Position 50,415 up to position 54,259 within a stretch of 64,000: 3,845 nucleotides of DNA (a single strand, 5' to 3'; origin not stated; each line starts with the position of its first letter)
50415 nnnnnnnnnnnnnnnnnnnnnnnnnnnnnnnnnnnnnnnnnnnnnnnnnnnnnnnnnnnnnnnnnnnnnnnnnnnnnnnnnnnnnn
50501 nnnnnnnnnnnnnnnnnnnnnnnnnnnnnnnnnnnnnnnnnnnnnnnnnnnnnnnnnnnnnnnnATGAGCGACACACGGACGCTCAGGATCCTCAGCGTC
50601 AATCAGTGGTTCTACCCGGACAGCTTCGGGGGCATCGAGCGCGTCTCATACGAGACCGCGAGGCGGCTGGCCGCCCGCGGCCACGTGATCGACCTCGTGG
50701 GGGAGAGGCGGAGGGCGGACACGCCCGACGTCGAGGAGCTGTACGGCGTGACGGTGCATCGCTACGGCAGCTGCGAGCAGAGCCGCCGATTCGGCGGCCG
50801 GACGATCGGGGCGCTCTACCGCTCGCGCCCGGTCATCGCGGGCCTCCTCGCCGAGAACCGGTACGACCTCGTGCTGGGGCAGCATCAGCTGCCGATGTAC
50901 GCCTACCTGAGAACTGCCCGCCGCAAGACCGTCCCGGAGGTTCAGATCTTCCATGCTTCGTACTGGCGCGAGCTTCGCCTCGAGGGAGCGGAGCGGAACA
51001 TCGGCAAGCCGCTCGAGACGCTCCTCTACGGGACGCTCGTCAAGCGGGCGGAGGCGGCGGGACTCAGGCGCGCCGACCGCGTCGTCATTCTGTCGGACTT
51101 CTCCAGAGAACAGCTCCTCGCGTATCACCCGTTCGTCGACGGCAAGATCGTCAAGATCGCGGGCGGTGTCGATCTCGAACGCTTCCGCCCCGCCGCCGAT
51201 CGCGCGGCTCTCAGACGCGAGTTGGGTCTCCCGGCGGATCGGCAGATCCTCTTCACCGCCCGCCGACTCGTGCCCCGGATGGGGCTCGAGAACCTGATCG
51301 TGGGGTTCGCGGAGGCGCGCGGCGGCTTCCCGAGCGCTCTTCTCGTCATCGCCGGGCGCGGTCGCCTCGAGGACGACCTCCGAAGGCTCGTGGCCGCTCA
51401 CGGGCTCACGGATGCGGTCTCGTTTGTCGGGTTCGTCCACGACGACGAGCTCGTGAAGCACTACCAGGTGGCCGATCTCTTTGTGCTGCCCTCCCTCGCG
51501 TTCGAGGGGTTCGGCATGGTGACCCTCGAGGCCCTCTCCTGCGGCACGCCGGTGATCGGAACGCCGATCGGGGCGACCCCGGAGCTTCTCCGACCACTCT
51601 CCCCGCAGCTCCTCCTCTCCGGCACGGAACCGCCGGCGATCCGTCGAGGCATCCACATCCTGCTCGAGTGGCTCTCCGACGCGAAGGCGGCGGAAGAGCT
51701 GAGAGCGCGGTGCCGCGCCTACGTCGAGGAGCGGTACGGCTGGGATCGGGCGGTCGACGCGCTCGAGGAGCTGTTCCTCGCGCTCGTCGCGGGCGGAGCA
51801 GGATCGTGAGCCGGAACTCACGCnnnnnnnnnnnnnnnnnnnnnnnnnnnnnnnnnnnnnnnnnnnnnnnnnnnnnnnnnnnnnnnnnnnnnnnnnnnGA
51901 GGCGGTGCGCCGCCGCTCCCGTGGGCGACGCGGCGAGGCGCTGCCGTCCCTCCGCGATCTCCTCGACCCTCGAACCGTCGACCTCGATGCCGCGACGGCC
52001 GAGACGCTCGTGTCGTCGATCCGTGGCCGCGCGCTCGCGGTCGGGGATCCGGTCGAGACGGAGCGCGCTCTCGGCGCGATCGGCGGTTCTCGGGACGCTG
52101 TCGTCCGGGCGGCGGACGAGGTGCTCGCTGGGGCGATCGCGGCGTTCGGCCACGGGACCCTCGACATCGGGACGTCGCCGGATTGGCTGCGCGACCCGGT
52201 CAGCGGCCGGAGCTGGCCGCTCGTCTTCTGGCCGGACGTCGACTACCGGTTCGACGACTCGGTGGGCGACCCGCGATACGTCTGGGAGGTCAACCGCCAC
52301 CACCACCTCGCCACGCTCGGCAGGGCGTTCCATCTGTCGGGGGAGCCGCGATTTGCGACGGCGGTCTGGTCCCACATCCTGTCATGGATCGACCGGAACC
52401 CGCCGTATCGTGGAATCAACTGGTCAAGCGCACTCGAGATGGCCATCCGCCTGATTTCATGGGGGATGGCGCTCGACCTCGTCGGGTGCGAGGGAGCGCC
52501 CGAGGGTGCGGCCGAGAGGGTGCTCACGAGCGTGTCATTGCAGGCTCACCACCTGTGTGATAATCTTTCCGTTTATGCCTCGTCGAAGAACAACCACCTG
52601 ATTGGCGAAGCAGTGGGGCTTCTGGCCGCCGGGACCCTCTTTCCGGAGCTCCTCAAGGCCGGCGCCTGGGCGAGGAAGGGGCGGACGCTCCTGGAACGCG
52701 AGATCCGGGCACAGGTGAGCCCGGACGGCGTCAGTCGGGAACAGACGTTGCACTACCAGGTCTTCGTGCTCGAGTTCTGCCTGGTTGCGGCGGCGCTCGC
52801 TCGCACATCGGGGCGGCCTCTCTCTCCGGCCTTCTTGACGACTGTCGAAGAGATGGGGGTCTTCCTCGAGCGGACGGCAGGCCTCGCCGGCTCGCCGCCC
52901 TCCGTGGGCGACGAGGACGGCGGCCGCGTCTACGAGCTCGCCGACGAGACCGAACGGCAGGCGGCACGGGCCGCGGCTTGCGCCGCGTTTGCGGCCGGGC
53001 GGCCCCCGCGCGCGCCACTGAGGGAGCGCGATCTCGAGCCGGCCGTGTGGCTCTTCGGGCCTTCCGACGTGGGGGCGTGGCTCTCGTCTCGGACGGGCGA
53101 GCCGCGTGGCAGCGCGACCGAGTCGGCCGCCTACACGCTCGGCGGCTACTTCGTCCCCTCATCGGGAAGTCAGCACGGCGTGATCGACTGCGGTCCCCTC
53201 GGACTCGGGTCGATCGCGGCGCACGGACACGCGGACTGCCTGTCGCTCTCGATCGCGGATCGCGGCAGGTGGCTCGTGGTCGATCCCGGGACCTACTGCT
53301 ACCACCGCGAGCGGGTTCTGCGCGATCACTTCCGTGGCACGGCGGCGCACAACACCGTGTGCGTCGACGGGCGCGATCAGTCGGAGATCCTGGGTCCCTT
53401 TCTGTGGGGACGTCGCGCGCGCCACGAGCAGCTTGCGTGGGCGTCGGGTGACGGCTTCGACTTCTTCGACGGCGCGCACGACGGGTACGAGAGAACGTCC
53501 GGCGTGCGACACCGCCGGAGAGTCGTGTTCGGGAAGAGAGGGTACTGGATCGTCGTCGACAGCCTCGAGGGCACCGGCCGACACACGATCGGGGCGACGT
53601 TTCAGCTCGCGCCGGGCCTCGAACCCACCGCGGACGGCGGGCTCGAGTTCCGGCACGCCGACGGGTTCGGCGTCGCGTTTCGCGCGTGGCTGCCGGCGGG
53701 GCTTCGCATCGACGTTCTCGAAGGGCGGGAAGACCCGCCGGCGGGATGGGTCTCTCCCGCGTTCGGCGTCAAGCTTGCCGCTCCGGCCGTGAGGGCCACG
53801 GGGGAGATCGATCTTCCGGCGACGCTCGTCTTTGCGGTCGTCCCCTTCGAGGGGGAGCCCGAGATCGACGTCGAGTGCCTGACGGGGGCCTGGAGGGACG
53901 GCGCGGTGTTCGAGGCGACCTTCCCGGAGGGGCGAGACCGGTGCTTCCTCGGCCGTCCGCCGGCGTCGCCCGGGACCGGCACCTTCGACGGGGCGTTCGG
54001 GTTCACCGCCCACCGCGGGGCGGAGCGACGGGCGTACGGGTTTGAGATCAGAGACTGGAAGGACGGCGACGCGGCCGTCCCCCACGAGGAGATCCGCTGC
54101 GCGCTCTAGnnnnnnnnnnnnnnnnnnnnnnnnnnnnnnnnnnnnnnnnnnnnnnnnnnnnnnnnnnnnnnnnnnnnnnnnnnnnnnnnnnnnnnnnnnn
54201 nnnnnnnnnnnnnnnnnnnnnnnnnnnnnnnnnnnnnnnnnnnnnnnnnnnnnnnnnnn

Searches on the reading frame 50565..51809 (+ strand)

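Call 3: search_protein_families(library=ncbifam, proteins=[window:50565-51809:+], max_evalue=0.001)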
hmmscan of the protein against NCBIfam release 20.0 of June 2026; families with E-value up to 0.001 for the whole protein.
window:50565-51809:+ (414 aa): 36 families (the best 25 are shown)
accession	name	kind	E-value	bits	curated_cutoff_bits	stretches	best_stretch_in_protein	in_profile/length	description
TIGR04063.1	stp3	hypoth_equivalog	5.1e-30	104.6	442.05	1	40-407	33-395/397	TIGR04063 family PEP-CTERM/XrtA system glycosyltransferase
TIGR03449.1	mycothiol_MshA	equivalog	4.3e-27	95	462.5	1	161-405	156-401/406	D-inositol-3-phosphate glycosyltransferase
TIGR03088.1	stp2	hypoth_equivalog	2.1e-25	89.6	409.05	1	193-405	160-371/374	TIGR03088 family PEP-CTERM/XrtA system glycosyltransferase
TIGR03999.1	thiol_BshA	equivalog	2.6e-22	79.3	273.7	1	166-406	141-372/375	N-acetyl-alpha-D-glucosaminyl L-malate synthase BshA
NF041876.1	EPS_EpsE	equivalog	2.7e-21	76.3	400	1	198-398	191-387/389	exopolysaccharide biosynthesis GT4 family glycosyltransferase EpsE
TIGR04047.1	MSMEG_0565_glyc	hypoth_equivalog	4.8e-21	75.3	259.85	1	165-398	134-365/373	MSMEG_0565 family glycosyltransferase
TIGR04157.1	glyco_rSAM_CFB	subfamily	1.6e-20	73.4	400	1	162-393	162-395/406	TIGR04157 family glycosyltransferase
NF047684.1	TeichurnBiosyTuaC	equivalog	2.1e-18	66.4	550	1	166-404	161-386/391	teichuronic acid biosynthesis protein TuaC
TIGR02149.1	glgA_Coryne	subfamily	2.2e-18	66.6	302.4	1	161-401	136-384/391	glycogen synthase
NF053787.1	GlcN_PG_synth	equivalog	6.2e-18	64.8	480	1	168-407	142-359/361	N-acetylglucosaminyl phosphatidylglycerol synthase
NF012028.0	PRK15484.1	subfamily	5.2e-14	52.1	618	1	172-403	142-374/380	lipopolysaccharide N-acetylglucosaminyltransferase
NF053513.1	Gtran_IagA_BgsA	equivalog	2.2e-13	49.9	460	1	165-331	101-263/333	LTA glycolipid anchor biosynthesis glycosyltransferase, IagA/BgsA family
NF049988.1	MGlcDAGSynMgs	equivalog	9.3e-12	45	400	1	192-331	175-317/398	alpha-monoglucosyldiacylglycerol synthase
NF007640.0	PRK10307.1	subfamily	5.9e-11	41.9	276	1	157-310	159-310/411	WcaI family glycosyltransferase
NF038295.1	EPS_HpsP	equivalog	6.7e-11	41.8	550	1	197-394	180-374/388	hormogonium polysaccharide biosynthesis glycosyltransferase HpsP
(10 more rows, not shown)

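Call 4: search_protein_families(library=pfam, proteins=[window:50565-51809:+], max_evalue=0.001)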
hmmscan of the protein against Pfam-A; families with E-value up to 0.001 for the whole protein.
window:50565-51809:+ (414 aa): 5 families
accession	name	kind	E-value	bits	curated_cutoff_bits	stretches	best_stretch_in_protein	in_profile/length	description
PF00534.26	Glycos_transf_1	-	2.4e-31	109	26.4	1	213-386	2-168/172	Glycosyl transferases group 1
PF13692.12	Glyco_trans_1_4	-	5.1e-25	88.8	27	1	227-367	3-140/142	Glycosyl transferases group 1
PF13439.12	Glyco_transf_4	-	4.3e-21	76.1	28.5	1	21-206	1-170/170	Glycosyltransferase Family 4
PF13579.12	Glyco_trans_4_4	-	3.6e-16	60.3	29.7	1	22-195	1-152/158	Glycosyl transferase 4-like domain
PF20706.3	GT4-conflict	-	8.7e-12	45.1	26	1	21-400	11-385/385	Family 4 Glycosyltransferase in conflict systems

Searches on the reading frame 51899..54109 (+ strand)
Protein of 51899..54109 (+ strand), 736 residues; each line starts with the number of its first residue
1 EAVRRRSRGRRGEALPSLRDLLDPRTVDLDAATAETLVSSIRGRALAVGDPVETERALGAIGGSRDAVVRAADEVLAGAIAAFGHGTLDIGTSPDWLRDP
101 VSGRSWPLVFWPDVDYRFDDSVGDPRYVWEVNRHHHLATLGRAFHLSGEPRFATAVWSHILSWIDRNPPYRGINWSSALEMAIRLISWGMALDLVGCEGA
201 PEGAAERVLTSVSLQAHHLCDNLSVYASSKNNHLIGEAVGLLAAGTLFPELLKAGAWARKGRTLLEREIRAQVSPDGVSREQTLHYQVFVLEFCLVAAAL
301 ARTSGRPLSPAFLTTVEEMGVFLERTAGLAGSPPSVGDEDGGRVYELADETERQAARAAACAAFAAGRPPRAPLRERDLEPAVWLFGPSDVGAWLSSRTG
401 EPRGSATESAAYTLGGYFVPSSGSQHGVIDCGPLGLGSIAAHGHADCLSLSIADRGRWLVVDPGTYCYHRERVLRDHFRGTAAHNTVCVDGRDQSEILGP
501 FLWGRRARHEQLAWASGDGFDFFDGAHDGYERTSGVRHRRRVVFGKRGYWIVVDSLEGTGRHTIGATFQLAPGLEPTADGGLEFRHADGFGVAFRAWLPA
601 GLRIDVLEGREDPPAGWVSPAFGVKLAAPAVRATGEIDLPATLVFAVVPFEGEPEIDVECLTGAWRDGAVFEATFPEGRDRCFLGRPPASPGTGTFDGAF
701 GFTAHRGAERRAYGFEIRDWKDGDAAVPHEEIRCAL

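Call 11: search_protein_families(library=pfam, proteins=[window:51899-54109:+], max_evalue=0.0001)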
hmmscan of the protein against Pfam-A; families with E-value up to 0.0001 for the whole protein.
window:51899-54109:+ (736 aa): 3 families
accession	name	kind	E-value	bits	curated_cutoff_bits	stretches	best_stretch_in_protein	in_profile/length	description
PF07940.18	Hepar_II_III_C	-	1.6e-46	159.2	24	1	408-625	5-213/237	Heparinase II/III-like, C-terminal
PF16889.11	Hepar_II_III_N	-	2.3e-24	86.8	22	1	113-322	83-296/340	Heparinase II/III N-terminus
PF05426.18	Alginate_lyase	-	5.1e-05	23.3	22.2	0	227-308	164-248/275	Alginate lyase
